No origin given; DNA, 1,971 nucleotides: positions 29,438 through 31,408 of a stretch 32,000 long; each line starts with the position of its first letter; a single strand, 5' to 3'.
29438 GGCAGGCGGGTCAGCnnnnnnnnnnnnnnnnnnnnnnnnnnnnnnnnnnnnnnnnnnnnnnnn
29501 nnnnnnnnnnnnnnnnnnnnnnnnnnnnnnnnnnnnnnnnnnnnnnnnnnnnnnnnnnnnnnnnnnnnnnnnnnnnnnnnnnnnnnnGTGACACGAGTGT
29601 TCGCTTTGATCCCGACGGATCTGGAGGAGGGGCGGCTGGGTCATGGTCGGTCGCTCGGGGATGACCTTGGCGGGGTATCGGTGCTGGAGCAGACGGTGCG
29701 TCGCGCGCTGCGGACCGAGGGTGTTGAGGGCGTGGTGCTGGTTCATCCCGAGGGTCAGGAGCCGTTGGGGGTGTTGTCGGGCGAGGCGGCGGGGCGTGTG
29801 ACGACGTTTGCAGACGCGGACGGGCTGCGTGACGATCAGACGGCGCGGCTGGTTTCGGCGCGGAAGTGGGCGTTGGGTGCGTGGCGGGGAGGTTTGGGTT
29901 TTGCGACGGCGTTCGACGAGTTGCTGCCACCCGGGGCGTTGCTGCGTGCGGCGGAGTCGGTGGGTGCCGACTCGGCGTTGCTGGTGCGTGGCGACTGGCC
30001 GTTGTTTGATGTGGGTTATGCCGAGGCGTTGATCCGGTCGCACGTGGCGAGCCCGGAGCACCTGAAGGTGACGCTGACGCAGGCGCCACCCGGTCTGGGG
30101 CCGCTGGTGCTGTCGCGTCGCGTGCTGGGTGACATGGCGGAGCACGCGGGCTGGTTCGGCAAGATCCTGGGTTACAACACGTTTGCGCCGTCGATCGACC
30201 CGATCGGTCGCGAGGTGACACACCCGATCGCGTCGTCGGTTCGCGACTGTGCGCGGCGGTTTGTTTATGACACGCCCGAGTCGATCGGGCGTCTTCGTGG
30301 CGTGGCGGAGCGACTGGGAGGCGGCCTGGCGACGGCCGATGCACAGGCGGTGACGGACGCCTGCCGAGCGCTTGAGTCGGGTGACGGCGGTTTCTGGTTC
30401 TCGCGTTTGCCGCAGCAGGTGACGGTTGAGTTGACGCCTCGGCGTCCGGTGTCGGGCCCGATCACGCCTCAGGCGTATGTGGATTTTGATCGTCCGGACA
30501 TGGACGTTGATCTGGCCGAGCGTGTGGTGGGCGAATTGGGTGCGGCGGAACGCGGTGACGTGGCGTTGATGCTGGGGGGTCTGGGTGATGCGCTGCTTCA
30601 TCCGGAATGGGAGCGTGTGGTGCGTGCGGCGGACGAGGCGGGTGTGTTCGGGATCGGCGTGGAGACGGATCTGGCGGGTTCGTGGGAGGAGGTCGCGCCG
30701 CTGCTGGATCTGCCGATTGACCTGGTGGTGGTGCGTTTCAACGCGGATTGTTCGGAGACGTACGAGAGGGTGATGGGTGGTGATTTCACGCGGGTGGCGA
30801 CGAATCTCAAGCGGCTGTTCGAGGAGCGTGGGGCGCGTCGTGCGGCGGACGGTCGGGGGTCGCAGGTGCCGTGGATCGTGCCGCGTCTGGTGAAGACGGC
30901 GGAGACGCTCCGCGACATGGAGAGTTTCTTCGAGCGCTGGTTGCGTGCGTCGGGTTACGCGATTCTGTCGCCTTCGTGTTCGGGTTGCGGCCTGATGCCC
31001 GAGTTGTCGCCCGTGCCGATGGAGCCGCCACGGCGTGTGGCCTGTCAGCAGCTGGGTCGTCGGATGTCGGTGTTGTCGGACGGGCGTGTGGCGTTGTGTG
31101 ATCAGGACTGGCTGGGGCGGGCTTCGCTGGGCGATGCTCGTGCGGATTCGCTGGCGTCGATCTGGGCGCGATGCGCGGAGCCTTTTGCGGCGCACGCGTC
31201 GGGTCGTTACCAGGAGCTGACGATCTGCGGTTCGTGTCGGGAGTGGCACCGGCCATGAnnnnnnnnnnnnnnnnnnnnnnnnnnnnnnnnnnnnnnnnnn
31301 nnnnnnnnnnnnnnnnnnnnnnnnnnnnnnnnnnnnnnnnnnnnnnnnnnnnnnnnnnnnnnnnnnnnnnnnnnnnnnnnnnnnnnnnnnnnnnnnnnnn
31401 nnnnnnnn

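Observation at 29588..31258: Cytidylyltransferase-like / radical-SAM-like / SPASM-like fusion whose radical SAM core has no cysteine triad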

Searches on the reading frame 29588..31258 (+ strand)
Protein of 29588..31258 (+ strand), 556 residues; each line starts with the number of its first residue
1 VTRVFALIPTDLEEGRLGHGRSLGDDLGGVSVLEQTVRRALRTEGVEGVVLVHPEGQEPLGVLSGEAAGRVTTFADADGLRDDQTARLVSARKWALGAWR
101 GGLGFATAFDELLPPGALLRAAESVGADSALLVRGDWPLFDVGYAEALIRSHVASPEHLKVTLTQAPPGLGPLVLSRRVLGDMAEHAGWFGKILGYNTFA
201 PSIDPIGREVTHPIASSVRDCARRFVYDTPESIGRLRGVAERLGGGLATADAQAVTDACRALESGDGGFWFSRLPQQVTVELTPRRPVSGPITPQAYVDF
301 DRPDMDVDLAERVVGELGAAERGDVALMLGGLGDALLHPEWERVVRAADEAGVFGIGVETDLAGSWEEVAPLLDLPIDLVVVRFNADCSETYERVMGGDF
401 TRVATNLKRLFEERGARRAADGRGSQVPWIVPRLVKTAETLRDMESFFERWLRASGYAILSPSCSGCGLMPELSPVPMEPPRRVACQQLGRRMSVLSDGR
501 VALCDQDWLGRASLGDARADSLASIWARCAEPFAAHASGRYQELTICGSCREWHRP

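Call 3: search_protein_families(library=pfam, proteins=[window:29588-31258:+], max_evalue=1)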
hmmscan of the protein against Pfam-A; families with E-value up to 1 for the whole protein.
window:29588-31258:+ (556 aa): 4 families
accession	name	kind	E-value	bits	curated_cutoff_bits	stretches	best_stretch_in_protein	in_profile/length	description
PF13186.11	SPASM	-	1.5e-07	32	21.5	1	486-550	1-66/67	Iron-sulfur cluster-binding domain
PF12804.13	NTP_transf_3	-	0.017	15.7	27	1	114-187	72-145/160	MobA-like NTP transferase domain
PF14404.11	Strep_pep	-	0.08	13.5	25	1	490-511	26-47/63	Ribosomally synthesized peptide in Streptomyces species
PF01627.28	Hpt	-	0.11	13.2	24.6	1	234-264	27-57/84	Hpt domain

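Call 4: search_protein_families(library=ncbifam, proteins=[window:29588-31258:+], max_evalue=1)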
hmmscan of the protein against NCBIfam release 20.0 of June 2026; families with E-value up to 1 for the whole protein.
window:29588-31258:+ (556 aa): 6 families
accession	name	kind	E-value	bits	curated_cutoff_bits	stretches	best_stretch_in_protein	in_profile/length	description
TIGR04321.1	spiroSPASM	subfamily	5.7e-31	107.7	250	1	124-554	86-506/510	spiro-SPASM protein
TIGR04317.1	W_rSAM_matur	equivalog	9.9e-07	28.2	380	1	276-418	4-144/349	tungsten cofactor oxidoreductase radical SAM maturase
TIGR04003.1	rSAM_BssD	equivalog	0.0067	15.6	496.45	1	333-461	136-258/314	[benzylsuccinate synthase]-activating enzyme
TIGR02494.1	PFLE_PFLC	subfamily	0.042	13.1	174.35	1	333-413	132-211/293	glycyl-radical enzyme activating protein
TIGR02109.1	PQQ_syn_pqqE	equivalog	0.053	12.5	381.35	1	274-397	5-126/358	pyrroloquinoline quinone biosynthesis protein PqqE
TIGR04311.1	rSAM_Geo_metal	subfamily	0.083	11.9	400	1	275-395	2-123/423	radical SAM/SPASM family putative metalloenzyme maturase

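Call 6: find_homologous_proteins(query=window:29588-31258:+)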
Query window:29588-31258:+ (556 aa): 277 proteins with E <= 0.001 among 8000 candidates; the best 120 are listed.
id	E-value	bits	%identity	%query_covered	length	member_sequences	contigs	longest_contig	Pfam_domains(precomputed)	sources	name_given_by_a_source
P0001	3.7e-256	869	70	100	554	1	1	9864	PF13186.12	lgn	-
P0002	1.6e-246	837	67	100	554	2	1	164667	PF13186.12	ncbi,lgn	ncbi:MAG: SPASM domain-containing protein [Phycisphaeraceae bacterium]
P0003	5.8e-228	776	61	100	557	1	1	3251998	PF13186.12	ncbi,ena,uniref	ncbi:radical SAM/SPASM domain-containing protein [Mucisphaera sp.]|uniref:radical SAM/SPASM domain-c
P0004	4.4e-193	661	56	99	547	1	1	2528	PF13186.12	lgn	-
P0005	3.1e-191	655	56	99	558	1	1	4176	PF13186.12,PF04055.28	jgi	jgi:spore coat polysaccharide biosynthesis protein SpsF (cytidylyltransferase family)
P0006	7.3e-191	654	57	100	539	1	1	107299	PF13186.12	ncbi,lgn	-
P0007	3.9e-188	645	54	99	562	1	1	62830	PF13186.12,PF04055.28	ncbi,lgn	-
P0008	1.3e-187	643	55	99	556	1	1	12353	PF13186.12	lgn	-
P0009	2.5e-187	642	56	99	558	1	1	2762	PF13186.12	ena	-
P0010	2.8e-185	635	54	100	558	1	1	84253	PF13186.12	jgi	jgi:MoaA/NifB/PqqE/SkfB family radical SAM enzyme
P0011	3.8e-184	632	55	99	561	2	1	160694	PF13186.12,PF04055.28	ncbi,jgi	-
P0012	1.7e-183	629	53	99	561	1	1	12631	PF13186.12,PF04055.28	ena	-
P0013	2.5e-183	629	53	99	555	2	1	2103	PF13186.12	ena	-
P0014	8.0e-183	627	54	100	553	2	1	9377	PF13186.12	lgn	-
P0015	1.8e-182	626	52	99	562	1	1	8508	PF13186.12,PF04055.28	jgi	-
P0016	1.9e-182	626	56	100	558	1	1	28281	PF13186.12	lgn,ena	-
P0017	2.5e-182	626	54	99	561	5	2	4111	PF13186.12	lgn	-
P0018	4.3e-182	625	54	99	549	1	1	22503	PF13186.12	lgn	-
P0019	8.4e-182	624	52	99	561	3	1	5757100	PF13186.12,PF04055.28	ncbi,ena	-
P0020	1.0e-181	624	53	99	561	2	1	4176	PF13186.12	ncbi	-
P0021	2.5e-181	622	53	99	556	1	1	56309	PF13186.12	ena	-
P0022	2.8e-181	622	53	99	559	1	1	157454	PF13186.12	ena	-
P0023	8.1e-181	621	53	99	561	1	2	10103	PF13186.12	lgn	-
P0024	2.9e-180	619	52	99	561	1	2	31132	PF13186.12,PF04055.28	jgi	jgi:Iron-sulfur cluster-binding domain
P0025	3.1e-180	619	52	100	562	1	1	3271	PF13186.12,PF04055.28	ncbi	ncbi:MAG: hypothetical protein Kow00105_19080 [Phycisphaeraceae bacterium]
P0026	3.6e-180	618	52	99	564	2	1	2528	PF13186.12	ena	-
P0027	5.2e-179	615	51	99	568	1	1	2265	PF13186.12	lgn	-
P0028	8.4e-179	614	52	99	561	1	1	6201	PF04055.28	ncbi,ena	-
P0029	1.0e-178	614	52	99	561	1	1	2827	PF13186.12,PF04055.28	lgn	-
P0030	1.3e-178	613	52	99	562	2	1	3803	PF13186.12,PF04055.28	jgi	jgi:Iron-sulfur cluster-binding domain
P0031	7.8e-178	611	52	100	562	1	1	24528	PF13186.12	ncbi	-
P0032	1.1e-177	610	54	99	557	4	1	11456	PF13186.12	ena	-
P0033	7.3e-177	608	51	99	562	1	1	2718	PF13186.12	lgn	-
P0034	1.2e-176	607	51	99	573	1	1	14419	PF13186.12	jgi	jgi:hypothetical protein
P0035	1.6e-176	606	53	99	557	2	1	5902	PF13186.12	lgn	-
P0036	1.6e-176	606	53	99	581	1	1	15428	PF13186.12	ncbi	-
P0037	2.4e-176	606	52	99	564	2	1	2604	PF13186.12,PF04055.28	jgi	jgi:iron-sulfur cluster protein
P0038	8.3e-176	604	51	99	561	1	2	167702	PF13186.12,PF04055.28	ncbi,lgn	-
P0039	1.4e-175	603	50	99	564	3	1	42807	PF13186.12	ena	-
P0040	3.0e-175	602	52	99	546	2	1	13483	PF13186.12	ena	-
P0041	6.4e-175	601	51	99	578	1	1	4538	PF13186.12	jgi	jgi:Iron-sulfur cluster-binding domain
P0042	1.2e-174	600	50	99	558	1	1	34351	PF13186.12,PF04055.28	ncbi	-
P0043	3.1e-174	599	52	100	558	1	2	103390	PF13186.12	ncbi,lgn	ncbi:MAG: SPASM domain-containing protein [Phycisphaeraceae bacterium]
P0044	5.4e-174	598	51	99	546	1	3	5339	PF13186.12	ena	-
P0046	2.4e-173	596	50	99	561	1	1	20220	PF13186.12,PF04055.28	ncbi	-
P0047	4.6e-173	595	51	99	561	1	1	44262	PF13186.12,PF04055.28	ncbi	-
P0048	8.8e-173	594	51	99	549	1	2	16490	PF13186.12,PF04055.28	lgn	-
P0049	1.2e-172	594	50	99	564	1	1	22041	PF13186.12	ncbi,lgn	-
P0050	1.3e-172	593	50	99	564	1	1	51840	PF13186.12,PF04055.28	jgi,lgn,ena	-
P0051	2.2e-172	593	52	99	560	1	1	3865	PF13186.12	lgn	-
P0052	2.3e-171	589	54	99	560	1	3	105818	PF13186.12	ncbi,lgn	ncbi:MAG: SPASM domain-containing protein [Phycisphaeraceae bacterium]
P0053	7.0e-171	588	51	99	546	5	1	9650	PF13186.12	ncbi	-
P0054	9.2e-171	587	51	99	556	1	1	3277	PF13186.12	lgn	-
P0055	3.8e-170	585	49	99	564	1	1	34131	PF13186.12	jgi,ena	-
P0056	4.4e-170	585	52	99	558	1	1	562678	PF13186.12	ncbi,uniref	ncbi:SPASM domain-containing protein [Phycisphaerales bacterium AB-hyl4]|uniref:SPASM domain-contain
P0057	5.3e-170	585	52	99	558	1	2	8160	PF13186.12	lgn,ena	-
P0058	7.3e-170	584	52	99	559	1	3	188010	PF13186.12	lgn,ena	-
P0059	1.1e-169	584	51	100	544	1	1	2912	PF13186.12,PF04055.28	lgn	-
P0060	3.7e-168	579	50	99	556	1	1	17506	PF13186.12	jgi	jgi:hypothetical protein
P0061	6.0e-168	578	52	99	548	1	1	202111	PF13186.12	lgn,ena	-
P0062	8.9e-168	578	52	100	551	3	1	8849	PF13186.12,PF12804.14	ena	-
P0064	1.6e-165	570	50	99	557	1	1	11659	PF13186.12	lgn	-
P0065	2.4e-165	569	51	100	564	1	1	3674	PF13186.12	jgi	jgi:hypothetical protein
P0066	3.4e-165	569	50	99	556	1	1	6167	PF13186.12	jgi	jgi:spiro-SPASM protein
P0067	7.7e-165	568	48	99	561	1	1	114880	PF13186.12,PF04055.28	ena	-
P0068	5.2e-163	562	51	100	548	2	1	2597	PF13186.12,PF04055.28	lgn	-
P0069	6.2e-163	562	49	100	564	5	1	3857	PF13186.12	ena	-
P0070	7.1e-163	561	49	100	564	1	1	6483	PF13186.12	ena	-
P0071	1.9e-162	560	51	99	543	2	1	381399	PF13186.12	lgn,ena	-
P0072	2.4e-162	560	50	99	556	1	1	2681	PF13186.12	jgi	-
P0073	5.8e-162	558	52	97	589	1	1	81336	PF13186.12,PF04055.28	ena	-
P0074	8.1e-162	558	53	99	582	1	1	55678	PF13186.12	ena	-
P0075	1.1e-161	557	53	99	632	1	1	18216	PF13186.12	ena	-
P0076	2.3e-160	553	50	99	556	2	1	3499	PF13186.12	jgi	-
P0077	3.5e-160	552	49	99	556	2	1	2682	PF13186.12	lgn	-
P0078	4.6e-160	552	49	99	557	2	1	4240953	PF13186.12,PF04055.28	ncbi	-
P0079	2.8e-159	549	49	100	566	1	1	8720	PF13186.12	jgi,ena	jgi:hypothetical protein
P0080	4.0e-159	549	49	100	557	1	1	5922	PF13186.12,PF04055.28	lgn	-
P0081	7.1e-159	548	50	99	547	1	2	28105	PF13186.12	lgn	-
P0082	2.8e-158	546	48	99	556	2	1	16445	PF04055.28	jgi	-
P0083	3.1e-158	546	48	100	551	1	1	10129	PF13186.12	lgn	-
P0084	8.0e-158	545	49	100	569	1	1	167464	PF13186.12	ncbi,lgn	-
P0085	1.7e-156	540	51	99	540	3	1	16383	PF13186.12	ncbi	ncbi:MAG: SPASM domain-containing protein [Phycisphaeraceae bacterium]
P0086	1.8e-156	540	47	100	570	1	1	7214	PF13186.12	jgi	-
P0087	6.3e-156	538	46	100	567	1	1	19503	PF13186.12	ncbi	-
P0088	2.2e-155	537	50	100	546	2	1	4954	PF13186.12,PF04055.28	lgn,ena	-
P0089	4.0e-155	536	48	100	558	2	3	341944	PF13186.12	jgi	jgi:spiro-SPASM protein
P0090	2.3e-154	533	47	100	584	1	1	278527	PF13186.12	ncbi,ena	-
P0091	2.4e-154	533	48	99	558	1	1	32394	PF13186.12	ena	-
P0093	6.8e-153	528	49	100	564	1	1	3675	PF13186.12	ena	-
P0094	8.5e-153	528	50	100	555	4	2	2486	PF13186.12,PF12804.14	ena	-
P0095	3.0e-152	526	48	100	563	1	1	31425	PF13186.12,PF04055.28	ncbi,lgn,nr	ncbi:MAG: SPASM domain-containing protein [Planctomycetota bacterium]|nr:SPASM domain-containing pro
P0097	3.5e-152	526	47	100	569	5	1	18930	PF13186.12,PF12804.14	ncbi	-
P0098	7.5e-152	525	49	100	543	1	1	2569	PF13186.12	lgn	-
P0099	8.2e-152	525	50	99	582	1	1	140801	PF13186.12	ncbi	ncbi:MAG: SPASM domain-containing protein [Planctomycetota bacterium]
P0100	2.8e-151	523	46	100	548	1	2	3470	PF13186.12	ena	-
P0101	6.3e-151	522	47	100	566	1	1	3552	PF13186.12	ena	-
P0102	1.1e-150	521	47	100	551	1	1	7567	PF12804.14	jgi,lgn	jgi:molybdopterin-guanine dinucleotide biosynthesis protein A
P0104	1.7e-150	520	48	100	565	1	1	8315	PF13186.12,PF12804.14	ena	-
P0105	2.5e-150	520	48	100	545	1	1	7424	PF04055.28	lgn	-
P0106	2.7e-150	520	49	100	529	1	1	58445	PF13186.12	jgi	jgi:hypothetical protein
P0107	3.7e-150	519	49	99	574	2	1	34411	PF13186.12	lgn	-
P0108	6.2e-150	519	47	99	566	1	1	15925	PF13186.12,PF04055.28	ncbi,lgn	-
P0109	7.7e-150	518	48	100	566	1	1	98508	PF13186.12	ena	-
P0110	8.1e-150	518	48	71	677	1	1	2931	PF13186.12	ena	-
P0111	9.2e-150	518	44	100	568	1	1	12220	PF13186.12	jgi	-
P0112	1.6e-149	517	47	100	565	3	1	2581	PF13186.12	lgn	-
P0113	1.7e-149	517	47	100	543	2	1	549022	PF04055.28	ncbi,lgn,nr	ncbi:MAG: hypothetical protein IT444_01465 [Phycisphaeraceae bacterium]|nr:hypothetical protein [Phy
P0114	1.7e-149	517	48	100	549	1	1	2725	PF13186.12,PF12804.14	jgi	jgi:hypothetical protein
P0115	1.8e-149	517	47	99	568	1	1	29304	PF13186.12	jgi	-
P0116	1.9e-149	517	47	100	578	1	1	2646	PF13186.12,PF12804.14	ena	-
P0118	3.7e-149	516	47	99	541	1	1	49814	PF13186.12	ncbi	-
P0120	1.8e-148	514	47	99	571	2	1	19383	PF13186.12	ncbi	ncbi:MAG: SPASM domain-containing protein [Planctomycetota bacterium]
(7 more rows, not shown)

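Call 13: search_protein_families(library=ncbifam, alignment_id=A1, max_evalue=0.001)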
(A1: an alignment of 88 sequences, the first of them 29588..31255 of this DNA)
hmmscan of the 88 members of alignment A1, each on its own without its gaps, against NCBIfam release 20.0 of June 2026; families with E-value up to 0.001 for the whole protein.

A. member 1, window:29588-31255:+ (556 aa): 2 families
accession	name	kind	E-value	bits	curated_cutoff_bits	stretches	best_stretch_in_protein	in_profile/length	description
TIGR04321.1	spiroSPASM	subfamily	5.7e-31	107.7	250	1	124-554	86-506/510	spiro-SPASM protein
TIGR04317.1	W_rSAM_matur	equivalog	9.9e-07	28.2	380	1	276-418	4-144/349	tungsten cofactor oxidoreductase radical SAM maturase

B. families by the number of members that match (of 88 scanned): 17 families
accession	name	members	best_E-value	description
TIGR04321.1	spiroSPASM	88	1.2e-42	spiro-SPASM protein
TIGR04317.1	W_rSAM_matur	80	7.3e-12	tungsten cofactor oxidoreductase radical SAM maturase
TIGR04251.1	SCM_rSAM_ScmF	30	5.7e-10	SynChlorMet cassette radical SAM/SPASM protein ScmF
TIGR04311.1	rSAM_Geo_metal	26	1.6e-07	radical SAM/SPASM family putative metalloenzyme maturase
NF045574.1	sacti_mat_StsB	10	2.2e-05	StsB family radical SAM/SPASM domain sactipeptide maturase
TIGR04038.1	tatD_link_rSAM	7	4.7e-06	TatD family nuclease-associated radical SAM protein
TIGR04053.2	TIGR04053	6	1.6e-05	TIGR04053 family radical SAM/SPASM domain-containing protein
TIGR02109.1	PQQ_syn_pqqE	5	1.5e-05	pyrroloquinoline quinone biosynthesis protein PqqE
TIGR04545.1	rSAM_ahbD_hemeb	4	2.6e-05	heme b synthase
TIGR04003.1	rSAM_BssD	3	1.5e-06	[benzylsuccinate synthase]-activating enzyme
TIGR04133.1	rSAM_w_lipo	3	3.3e-05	TIGR04133 family radical SAM/SPASM protein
TIGR02494.1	PFLE_PFLC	2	6.1e-06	glycyl-radical enzyme activating protein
TIGR04080.1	rSAM_pep_cyc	2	0.00033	KxxxW cyclic peptide radical SAM maturase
TIGR04250.1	SCM_rSAM_ScmE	1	1.3e-05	SynChlorMet cassette radical SAM/SPASM protein ScmE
TIGR04051.1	rSAM_NirJ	1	0.00031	heme d1 biosynthesis radical SAM protein NirJ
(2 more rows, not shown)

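Call 14: search_solved_structures(query=A1, max_evalue=1, show_alignments=3)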
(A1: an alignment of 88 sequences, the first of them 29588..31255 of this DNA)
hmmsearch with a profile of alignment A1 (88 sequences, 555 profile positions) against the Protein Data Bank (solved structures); distinct sequences matched with E-value up to 1: 6.
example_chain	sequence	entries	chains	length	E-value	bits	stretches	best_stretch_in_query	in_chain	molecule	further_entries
4m7t_A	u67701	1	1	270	0.038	15.9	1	495-551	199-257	BtrN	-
4m7s_A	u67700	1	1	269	0.056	15.3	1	495-551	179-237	BtrN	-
4kt7_A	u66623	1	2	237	0.13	14.1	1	25-57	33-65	2-C-methyl-D-erythritol 4-phosphate cytidylyltransferase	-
7bi7_A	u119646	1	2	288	0.54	12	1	305-395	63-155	FeMo cofactor biosynthesis protein NifB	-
7jmb_A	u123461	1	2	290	0.55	12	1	305-395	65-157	Nitrogenase iron-molybdenum cofactor biosynthesis protein NifB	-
7jma_A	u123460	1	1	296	0.57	12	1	305-395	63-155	Nitrogenase iron-molybdenum cofactor biosynthesis protein NifB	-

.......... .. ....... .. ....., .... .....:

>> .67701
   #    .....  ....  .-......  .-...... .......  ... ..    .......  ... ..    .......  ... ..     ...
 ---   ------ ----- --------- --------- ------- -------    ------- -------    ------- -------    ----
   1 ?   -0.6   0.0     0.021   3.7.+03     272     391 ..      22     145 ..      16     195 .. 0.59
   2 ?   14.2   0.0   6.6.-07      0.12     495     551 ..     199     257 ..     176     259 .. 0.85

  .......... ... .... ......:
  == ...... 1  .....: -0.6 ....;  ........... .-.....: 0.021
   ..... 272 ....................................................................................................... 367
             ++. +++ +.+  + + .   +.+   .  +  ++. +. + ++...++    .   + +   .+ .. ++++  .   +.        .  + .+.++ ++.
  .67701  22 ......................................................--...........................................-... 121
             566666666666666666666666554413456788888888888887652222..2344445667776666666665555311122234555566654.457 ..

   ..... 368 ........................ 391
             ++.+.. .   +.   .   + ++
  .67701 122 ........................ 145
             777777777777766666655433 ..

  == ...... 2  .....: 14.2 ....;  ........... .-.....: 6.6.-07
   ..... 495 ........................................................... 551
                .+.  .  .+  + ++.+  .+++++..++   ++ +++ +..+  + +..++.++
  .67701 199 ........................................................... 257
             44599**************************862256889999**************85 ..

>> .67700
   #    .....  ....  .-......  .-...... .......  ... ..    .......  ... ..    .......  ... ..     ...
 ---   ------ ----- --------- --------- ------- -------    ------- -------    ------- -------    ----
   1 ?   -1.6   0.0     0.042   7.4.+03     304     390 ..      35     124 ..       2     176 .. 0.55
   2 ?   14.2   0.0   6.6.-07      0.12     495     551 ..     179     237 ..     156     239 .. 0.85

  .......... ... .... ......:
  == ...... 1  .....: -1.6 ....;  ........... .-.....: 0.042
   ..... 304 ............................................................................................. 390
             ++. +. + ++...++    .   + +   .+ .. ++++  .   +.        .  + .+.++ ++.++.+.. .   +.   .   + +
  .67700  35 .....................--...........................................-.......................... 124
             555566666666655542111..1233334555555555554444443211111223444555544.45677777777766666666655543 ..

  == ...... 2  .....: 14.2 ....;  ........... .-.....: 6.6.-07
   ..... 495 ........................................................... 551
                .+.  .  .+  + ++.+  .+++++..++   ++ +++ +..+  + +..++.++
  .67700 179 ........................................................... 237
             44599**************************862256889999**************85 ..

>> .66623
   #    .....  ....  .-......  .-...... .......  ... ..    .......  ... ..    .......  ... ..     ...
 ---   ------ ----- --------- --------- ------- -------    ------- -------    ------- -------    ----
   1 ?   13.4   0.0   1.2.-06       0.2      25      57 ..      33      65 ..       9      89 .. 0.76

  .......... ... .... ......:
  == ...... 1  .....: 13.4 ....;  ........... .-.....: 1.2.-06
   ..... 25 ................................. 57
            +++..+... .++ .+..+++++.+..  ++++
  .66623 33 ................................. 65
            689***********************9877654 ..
